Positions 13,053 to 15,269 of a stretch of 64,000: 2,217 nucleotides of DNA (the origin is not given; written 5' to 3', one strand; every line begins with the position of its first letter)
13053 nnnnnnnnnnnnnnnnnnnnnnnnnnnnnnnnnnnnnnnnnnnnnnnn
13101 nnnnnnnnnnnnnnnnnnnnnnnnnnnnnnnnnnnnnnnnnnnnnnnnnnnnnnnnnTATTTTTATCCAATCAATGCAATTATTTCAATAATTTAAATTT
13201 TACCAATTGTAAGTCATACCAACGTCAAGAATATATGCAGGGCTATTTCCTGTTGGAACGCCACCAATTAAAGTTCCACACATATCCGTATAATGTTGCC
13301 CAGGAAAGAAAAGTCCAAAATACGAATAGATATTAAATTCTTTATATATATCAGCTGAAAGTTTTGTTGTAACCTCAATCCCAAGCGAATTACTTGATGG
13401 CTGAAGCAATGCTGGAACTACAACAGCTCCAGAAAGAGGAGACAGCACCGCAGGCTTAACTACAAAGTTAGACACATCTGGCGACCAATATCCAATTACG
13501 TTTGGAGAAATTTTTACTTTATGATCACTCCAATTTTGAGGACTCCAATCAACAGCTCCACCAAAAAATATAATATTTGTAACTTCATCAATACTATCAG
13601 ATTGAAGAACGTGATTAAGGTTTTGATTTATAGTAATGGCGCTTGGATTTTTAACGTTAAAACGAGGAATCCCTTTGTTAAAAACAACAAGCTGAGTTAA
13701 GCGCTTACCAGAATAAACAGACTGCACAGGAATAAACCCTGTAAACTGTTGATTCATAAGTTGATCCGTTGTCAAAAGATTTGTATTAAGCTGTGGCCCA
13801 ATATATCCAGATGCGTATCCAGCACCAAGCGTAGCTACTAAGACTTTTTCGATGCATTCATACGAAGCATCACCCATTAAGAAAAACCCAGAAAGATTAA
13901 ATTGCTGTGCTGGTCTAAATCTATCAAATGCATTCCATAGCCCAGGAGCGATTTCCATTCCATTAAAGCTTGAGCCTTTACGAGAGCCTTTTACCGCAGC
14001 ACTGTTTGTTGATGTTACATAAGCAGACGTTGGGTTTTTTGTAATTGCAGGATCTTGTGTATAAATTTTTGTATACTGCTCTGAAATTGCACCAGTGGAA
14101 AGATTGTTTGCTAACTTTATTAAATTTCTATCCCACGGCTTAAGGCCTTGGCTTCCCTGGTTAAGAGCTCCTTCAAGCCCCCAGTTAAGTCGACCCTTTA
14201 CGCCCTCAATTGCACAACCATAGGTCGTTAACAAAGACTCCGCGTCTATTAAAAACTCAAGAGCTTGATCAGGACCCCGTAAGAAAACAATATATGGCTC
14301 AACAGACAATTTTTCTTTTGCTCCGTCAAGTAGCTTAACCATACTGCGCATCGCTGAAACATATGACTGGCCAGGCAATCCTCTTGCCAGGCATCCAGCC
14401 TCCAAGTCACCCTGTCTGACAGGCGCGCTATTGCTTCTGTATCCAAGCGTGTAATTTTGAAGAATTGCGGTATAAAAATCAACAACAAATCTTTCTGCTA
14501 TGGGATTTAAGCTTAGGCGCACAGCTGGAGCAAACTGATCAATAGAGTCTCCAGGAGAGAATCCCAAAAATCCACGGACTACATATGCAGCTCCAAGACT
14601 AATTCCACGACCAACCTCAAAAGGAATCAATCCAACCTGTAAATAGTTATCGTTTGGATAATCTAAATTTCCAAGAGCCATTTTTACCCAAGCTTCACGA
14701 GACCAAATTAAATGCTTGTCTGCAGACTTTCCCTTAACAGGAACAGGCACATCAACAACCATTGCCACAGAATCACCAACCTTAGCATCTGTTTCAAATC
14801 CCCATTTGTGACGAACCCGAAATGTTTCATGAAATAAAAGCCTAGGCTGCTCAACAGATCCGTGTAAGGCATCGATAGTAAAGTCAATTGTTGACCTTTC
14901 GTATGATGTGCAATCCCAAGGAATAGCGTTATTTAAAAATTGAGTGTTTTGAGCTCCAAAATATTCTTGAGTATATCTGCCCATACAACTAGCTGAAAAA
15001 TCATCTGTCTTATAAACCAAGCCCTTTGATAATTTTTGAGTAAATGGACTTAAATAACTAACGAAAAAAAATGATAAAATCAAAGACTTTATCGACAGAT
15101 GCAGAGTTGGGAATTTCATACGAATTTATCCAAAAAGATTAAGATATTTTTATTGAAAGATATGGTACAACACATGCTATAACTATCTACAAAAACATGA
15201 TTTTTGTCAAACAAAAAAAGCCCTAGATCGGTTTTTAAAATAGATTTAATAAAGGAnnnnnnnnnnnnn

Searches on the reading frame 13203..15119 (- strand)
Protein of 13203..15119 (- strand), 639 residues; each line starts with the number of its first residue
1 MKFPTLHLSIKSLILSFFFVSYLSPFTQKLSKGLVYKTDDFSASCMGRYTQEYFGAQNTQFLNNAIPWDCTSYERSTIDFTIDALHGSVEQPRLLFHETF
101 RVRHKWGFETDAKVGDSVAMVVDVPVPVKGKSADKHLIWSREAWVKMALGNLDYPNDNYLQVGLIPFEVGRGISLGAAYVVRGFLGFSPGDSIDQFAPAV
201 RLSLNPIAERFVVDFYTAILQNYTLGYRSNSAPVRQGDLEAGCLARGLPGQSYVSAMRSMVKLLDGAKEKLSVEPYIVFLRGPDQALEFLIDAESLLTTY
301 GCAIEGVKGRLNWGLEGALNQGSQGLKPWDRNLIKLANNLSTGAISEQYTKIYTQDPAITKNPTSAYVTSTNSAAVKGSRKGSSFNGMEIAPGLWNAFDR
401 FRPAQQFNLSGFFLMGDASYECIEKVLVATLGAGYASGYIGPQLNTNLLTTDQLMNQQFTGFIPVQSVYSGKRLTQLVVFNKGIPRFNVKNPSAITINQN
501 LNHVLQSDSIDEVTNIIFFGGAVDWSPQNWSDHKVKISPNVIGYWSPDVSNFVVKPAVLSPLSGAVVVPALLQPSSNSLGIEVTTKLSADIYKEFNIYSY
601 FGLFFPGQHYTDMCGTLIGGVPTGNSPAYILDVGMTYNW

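Call 33: search_protein_families(library=pfam, proteins=[window:13203-15119:-], max_evalue=0.001)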
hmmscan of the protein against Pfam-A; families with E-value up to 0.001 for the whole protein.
window:13203-15119:- (639 aa): 0 families

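Call 41: find_homologous_proteins(query=window:13203-15119:-)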
Query window:13203-15119:- (639 aa): 66 proteins with E <= 0.001 among 8000 candidates.
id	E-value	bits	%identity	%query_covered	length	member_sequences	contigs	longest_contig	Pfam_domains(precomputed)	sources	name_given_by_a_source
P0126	0.0e+0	1418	96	100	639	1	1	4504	-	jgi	jgi:hypothetical protein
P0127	0.0e+0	1360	92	100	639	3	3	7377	-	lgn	-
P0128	0.0e+0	1068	70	100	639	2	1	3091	-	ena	-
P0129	8.3e-233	793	55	100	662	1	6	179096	-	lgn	-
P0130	4.4e-227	774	56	96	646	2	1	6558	-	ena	-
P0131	4.8e-202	691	52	99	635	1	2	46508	-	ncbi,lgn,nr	ncbi:MAG TPA: hypothetical protein VLG50_02655 [Candidatus Saccharimonadales bacterium]|nr:hypotheti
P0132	1.6e-190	653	47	100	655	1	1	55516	-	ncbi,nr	ncbi:MAG: hypothetical protein NTZ68_02590 [Candidatus Dependentiae bacterium]|nr:hypothetical prote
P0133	5.1e-183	628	45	100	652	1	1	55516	-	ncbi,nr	ncbi:MAG: hypothetical protein NTZ68_02585 [Candidatus Dependentiae bacterium]|nr:hypothetical prote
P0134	1.7e-170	587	47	95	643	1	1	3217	-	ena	-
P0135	4.7e-170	585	47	94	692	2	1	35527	-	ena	-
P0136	1.5e-169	584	46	94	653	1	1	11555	-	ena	-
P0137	2.2e-169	583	46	94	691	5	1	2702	-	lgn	-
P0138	1.8e-167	577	44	94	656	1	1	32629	-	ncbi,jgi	-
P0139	4.7e-167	576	43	100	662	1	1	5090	-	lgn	-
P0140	7.6e-167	575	45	95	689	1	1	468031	-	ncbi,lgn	-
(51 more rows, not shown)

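Call 43: find_related_loci(query=A3, collection=metagenome_contigs, flank=10000)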
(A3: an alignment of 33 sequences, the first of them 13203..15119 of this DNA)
Query A3 (639 aa) in metagenome_contigs; peptide patterns used: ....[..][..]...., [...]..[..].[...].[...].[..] (x = any residue, [..] = any of these).
260 stretches matched a pattern; 188 encode a relative of the query (tblastn E <= 1e-3); the best 80 are kept; 78 distinct loci.
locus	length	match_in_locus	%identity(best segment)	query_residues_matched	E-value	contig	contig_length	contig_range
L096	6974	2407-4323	70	1-639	0e+0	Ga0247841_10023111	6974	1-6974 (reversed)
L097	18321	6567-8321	44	39-637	1e-173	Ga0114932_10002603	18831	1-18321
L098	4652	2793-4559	44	39-637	1e-173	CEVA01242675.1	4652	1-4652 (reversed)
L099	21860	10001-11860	39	1-637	5e-152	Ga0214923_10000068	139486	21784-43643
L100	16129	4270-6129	39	1-637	8e-152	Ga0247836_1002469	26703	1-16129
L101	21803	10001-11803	42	36-637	2e-155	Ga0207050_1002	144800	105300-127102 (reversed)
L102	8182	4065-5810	35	47-639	1e-106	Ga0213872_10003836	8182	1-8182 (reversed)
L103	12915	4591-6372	34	38-639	1e-100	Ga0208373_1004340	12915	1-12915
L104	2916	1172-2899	34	47-639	3e-103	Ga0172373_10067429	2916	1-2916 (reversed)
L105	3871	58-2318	37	36-637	2e-100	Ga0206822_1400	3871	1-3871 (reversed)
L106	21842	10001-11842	33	50-636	1e-96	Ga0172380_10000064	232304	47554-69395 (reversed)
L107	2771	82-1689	33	132-635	2e-87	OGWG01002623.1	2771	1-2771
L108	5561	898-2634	31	45-639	3e-82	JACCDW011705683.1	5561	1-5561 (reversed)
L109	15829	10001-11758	32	48-639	4e-89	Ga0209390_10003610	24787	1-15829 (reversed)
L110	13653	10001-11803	42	36-637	3e-155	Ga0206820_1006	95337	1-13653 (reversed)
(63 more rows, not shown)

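Call 47: search_protein_families(library=pfam, proteins=[L101:13618-14196:+], max_evalue=0.01)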
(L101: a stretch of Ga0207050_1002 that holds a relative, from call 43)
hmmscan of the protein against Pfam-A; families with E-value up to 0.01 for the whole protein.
L101:13618-14196:+ (193 aa): 0 families

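Call 77: search_protein_families(library=ncbifam, proteins=[L101:13618-14196:+], max_evalue=0.01)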
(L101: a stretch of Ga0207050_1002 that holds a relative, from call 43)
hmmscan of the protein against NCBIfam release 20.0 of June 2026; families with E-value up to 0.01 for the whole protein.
L101:13618-14196:+ (193 aa): 0 families
